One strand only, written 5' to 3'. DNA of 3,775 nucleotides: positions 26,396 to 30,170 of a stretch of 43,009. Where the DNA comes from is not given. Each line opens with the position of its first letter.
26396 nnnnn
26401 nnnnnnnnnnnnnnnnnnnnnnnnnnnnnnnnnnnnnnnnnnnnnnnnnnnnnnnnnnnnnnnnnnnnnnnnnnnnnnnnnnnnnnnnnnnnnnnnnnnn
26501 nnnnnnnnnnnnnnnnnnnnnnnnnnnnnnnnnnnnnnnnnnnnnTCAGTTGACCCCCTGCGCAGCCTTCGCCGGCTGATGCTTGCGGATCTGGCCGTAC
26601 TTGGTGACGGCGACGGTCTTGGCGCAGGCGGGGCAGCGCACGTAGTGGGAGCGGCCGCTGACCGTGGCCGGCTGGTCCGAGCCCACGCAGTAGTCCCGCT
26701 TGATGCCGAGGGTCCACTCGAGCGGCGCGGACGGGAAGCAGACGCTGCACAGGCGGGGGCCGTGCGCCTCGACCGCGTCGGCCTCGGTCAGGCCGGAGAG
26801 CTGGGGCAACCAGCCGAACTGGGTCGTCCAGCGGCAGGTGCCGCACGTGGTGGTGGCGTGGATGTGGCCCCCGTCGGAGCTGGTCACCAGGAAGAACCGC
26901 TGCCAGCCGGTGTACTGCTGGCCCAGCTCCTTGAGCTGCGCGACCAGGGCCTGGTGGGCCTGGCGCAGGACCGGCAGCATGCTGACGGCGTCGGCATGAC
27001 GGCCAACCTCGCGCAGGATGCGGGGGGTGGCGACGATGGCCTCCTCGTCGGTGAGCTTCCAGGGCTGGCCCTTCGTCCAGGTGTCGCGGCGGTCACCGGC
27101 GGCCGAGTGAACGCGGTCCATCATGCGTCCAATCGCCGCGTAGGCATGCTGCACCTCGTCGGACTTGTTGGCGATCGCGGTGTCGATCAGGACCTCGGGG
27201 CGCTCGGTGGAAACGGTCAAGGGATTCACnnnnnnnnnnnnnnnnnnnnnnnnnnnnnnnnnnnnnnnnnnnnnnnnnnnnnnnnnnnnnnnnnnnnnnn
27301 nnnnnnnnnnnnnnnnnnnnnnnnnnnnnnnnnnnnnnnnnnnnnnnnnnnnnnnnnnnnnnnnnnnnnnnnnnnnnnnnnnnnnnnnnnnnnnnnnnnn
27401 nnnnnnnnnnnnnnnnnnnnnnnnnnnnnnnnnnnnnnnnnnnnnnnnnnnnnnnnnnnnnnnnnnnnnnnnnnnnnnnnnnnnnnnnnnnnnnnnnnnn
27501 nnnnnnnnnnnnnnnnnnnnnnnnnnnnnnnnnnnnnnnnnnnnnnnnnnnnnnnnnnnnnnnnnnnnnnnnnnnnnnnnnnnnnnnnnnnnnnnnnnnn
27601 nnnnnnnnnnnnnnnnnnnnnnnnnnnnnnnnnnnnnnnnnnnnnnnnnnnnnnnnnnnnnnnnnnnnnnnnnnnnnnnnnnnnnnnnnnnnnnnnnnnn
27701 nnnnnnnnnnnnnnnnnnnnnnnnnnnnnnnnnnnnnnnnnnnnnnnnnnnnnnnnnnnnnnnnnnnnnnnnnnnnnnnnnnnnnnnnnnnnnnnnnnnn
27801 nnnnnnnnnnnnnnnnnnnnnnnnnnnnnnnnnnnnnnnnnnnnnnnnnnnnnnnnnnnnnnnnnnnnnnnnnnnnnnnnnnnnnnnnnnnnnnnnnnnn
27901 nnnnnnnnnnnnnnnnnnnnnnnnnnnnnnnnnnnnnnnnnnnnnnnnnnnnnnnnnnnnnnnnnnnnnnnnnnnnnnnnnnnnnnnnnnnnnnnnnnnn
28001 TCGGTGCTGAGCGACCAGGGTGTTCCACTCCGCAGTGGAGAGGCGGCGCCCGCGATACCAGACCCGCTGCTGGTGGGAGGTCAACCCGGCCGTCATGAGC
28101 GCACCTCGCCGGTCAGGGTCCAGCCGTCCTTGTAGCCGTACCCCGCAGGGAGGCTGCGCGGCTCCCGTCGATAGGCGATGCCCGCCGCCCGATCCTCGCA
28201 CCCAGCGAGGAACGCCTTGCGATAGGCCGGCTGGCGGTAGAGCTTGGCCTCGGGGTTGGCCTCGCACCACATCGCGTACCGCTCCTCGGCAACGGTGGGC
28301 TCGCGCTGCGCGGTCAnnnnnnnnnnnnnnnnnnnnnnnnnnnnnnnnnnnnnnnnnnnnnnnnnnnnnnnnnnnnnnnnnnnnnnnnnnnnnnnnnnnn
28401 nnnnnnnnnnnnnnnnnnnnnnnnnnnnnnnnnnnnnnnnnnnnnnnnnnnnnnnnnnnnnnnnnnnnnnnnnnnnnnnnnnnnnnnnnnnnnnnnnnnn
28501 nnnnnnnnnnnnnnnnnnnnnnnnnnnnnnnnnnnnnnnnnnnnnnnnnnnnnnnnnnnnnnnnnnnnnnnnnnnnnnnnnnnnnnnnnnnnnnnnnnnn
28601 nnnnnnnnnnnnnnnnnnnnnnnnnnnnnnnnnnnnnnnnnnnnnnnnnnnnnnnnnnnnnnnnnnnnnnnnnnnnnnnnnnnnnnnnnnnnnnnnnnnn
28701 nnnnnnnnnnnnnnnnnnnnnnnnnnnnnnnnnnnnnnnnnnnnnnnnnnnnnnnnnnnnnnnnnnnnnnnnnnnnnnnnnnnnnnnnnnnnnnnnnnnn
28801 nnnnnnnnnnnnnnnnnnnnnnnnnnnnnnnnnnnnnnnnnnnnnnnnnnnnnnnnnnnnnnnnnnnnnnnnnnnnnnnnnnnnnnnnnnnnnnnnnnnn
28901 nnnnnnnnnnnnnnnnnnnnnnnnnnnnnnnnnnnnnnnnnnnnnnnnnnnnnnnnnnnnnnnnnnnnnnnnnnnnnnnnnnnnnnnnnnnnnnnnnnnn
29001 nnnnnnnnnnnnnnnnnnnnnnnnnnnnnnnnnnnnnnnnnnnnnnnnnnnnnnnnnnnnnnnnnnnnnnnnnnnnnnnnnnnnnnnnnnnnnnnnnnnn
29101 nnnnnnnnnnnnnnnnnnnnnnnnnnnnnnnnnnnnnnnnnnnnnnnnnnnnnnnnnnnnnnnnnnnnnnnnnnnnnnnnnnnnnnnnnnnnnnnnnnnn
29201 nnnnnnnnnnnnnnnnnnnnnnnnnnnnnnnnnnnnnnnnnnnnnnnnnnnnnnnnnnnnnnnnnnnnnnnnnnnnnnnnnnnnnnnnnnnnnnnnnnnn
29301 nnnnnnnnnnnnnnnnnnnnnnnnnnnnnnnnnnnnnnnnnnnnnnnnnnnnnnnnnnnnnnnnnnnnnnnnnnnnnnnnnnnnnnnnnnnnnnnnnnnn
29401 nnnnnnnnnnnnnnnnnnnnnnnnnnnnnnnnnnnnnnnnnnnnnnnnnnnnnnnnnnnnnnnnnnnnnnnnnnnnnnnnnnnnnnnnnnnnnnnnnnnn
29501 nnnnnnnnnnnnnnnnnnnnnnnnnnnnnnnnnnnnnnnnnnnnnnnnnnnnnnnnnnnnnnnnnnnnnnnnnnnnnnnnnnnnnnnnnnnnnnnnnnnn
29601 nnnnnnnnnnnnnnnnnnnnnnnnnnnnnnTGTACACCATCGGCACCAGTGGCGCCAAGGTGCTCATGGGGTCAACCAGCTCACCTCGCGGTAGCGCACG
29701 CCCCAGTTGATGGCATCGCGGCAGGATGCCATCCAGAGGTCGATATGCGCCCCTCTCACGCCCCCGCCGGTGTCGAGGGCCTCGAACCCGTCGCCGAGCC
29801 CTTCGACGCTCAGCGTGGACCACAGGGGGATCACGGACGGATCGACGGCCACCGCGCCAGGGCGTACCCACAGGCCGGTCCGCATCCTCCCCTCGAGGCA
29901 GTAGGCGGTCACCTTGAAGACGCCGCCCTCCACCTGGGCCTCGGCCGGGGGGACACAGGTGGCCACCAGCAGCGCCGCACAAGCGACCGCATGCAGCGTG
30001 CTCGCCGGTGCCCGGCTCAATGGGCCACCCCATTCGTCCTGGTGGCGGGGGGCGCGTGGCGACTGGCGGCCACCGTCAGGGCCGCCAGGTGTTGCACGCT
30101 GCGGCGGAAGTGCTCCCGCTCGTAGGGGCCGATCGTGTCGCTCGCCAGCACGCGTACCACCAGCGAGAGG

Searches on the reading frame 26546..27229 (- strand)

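Call 15: search_protein_families(library=pfam, proteins=[window:26546-27229:-], max_evalue=0.01)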
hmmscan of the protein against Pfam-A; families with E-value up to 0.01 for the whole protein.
window:26546-27229:- (227 aa): 1 family
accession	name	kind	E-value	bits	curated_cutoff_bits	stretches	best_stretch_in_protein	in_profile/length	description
PF19134.6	DUF5817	-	0.00021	21.6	31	0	190-224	15-49/57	Domain of unknown function (DUF5817)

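Call 16: search_protein_families(library=phrogs, proteins=[window:26546-27229:-], max_evalue=0.01)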
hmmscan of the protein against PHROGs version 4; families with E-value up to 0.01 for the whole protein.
window:26546-27229:- (227 aa): 4 families
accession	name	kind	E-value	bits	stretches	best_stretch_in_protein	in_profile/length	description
phrog_2433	-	unknown function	3.2e-52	178.7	1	15-221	12-229/230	-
phrog_15500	-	unknown function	5.9e-23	82.8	1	97-171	49-122/257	-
phrog_14784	-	unknown function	3.1e-06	27.9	1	80-166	43-128/162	-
phrog_6601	-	unknown function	5.3e-05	24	1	181-218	4-40/55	-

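Call 38: search_protein_families(library=padloc, proteins=[window:26546-27229:-], max_evalue=0.1)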
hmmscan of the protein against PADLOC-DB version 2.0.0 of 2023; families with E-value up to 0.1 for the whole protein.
window:26546-27229:- (227 aa): 0 families

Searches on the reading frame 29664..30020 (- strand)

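Call 27: search_protein_families(library=pfam, proteins=[window:29664-30020:-], max_evalue=0.001)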
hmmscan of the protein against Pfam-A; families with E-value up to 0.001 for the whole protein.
window:29664-30020:- (118 aa): 1 family
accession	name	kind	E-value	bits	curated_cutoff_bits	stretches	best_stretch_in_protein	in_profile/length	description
PF06725.17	3D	-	5.6e-11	42.9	23.8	1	56-113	2-68/72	3D domain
